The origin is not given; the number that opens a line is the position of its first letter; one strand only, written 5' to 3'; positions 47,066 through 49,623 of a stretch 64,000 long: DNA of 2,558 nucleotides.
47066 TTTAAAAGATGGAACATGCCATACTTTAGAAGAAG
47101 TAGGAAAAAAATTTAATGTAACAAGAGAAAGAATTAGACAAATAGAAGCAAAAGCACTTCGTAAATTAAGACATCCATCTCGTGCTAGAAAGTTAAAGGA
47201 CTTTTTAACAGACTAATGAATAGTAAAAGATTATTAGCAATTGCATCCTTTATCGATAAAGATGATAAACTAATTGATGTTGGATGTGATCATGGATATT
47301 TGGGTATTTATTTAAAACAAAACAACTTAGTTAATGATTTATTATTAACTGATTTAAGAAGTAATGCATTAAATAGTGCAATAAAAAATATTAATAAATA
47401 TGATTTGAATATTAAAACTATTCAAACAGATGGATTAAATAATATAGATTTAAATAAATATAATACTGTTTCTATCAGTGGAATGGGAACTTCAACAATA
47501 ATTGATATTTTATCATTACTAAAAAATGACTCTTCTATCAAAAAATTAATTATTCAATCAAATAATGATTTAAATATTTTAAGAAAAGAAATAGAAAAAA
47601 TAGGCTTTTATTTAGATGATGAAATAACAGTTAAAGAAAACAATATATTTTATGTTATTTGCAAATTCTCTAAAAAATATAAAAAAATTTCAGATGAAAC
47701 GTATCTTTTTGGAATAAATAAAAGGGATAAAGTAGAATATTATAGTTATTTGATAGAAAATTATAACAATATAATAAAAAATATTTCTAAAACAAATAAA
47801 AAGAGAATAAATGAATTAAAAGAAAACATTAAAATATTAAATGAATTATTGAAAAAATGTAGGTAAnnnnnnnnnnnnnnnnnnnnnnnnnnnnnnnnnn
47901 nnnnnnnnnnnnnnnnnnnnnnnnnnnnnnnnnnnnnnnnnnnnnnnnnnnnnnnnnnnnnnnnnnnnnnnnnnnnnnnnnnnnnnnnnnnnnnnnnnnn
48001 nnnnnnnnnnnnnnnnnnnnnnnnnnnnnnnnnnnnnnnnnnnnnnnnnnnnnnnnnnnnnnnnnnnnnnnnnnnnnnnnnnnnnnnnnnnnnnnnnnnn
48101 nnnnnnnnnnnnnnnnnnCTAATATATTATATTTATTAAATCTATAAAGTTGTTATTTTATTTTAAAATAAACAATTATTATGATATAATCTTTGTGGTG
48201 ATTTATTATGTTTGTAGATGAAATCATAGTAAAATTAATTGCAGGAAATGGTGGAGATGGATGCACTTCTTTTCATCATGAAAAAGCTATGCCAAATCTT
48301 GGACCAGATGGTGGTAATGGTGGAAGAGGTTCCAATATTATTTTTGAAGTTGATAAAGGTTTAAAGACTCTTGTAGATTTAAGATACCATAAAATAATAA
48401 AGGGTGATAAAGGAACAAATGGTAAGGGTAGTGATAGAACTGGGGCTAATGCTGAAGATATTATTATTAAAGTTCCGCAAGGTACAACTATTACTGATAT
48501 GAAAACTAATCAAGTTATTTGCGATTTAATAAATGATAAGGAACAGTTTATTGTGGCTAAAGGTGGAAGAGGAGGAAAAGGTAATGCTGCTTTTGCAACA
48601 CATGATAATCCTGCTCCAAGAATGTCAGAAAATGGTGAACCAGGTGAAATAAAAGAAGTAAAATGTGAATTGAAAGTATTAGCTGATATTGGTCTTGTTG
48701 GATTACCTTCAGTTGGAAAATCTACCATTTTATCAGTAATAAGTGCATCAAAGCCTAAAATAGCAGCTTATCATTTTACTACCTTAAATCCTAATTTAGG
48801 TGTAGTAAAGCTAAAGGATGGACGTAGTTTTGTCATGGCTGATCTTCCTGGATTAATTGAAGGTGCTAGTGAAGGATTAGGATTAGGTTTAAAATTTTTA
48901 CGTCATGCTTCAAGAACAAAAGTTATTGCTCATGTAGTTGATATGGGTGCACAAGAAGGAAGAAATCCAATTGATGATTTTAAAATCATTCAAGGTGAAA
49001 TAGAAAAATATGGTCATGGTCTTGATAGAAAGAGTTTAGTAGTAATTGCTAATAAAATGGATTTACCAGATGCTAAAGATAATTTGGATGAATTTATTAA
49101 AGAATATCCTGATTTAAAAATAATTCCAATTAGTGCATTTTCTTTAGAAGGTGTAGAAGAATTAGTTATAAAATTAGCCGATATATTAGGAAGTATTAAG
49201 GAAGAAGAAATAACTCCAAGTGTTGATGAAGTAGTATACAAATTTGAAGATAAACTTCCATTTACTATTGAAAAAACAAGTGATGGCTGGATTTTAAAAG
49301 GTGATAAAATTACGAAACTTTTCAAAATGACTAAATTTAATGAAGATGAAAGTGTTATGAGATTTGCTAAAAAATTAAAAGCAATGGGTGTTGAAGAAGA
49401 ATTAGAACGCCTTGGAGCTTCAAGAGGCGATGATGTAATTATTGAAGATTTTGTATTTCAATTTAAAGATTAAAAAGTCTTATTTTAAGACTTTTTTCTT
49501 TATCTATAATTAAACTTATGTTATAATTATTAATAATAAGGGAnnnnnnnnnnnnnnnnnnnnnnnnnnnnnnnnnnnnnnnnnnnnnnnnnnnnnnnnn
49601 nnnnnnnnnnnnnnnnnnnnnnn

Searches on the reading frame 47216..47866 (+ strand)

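Call 17: search_protein_families(library=pfam, proteins=[window:47216-47866:+], max_evalue=0.01)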
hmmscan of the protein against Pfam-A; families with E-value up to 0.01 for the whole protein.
window:47216-47866:+ (216 aa): 5 families
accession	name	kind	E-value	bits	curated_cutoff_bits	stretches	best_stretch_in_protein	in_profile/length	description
PF12847.13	Methyltransf_18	-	3.1e-36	125.1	27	1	3-148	2-150/151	Methyltransferase domain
PF04816.18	TrmK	-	5.3e-32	111.4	27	1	20-209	2-204/205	tRNA (adenine(22)-N(1))-methyltransferase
PF05175.20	MTS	-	8.5e-09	35.7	23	1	15-85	31-102/170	Methyltransferase small domain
PF13649.12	Methyltransf_25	-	0.0019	19.3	27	1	20-86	2-69/97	Methyltransferase domain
PF08242.18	Methyltransf_12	-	0.0021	19.2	30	1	20-88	1-72/98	Methyltransferase domain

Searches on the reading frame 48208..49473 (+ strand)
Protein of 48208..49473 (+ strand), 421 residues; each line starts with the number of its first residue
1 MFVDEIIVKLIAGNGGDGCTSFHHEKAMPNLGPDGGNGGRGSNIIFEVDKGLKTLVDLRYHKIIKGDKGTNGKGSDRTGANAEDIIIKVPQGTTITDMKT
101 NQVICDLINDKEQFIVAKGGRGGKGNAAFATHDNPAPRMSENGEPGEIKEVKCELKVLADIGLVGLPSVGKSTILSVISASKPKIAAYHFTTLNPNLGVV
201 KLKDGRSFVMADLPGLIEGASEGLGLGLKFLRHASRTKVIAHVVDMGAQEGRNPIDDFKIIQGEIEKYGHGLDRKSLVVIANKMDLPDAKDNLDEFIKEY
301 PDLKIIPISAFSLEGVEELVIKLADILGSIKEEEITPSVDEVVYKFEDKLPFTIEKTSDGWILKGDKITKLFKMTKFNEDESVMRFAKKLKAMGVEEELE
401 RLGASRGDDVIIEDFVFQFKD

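Call 17: search_protein_families(library=pfam, proteins=[window:48208-49473:+], max_evalue=0.01)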
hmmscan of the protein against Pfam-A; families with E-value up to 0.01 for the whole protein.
window:48208-49473:+ (421 aa): 5 families
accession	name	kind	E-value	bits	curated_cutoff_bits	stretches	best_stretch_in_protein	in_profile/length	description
PF01018.28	GTP1_OBG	-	4.6e-55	185.9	27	1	3-157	1-155/155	GTP1/OBG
PF01926.29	MMR_HSR1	-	2.8e-22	79.4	21.9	1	161-283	2-113/113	50S ribosome-binding GTPase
PF09269.16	DUF1967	-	4.7e-22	78.3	27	1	352-419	1-70/70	Domain of unknown function (DUF1967)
PF02421.24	FeoB_N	-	9.2e-08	32.2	27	1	161-248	3-90/156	Ferrous iron transport protein B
PF08438.16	YGR210-like_G4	-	0.0031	18.4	24.7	1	281-311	2-31/108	Obg-like GTPase YGR210-like, G4 motif-containing domain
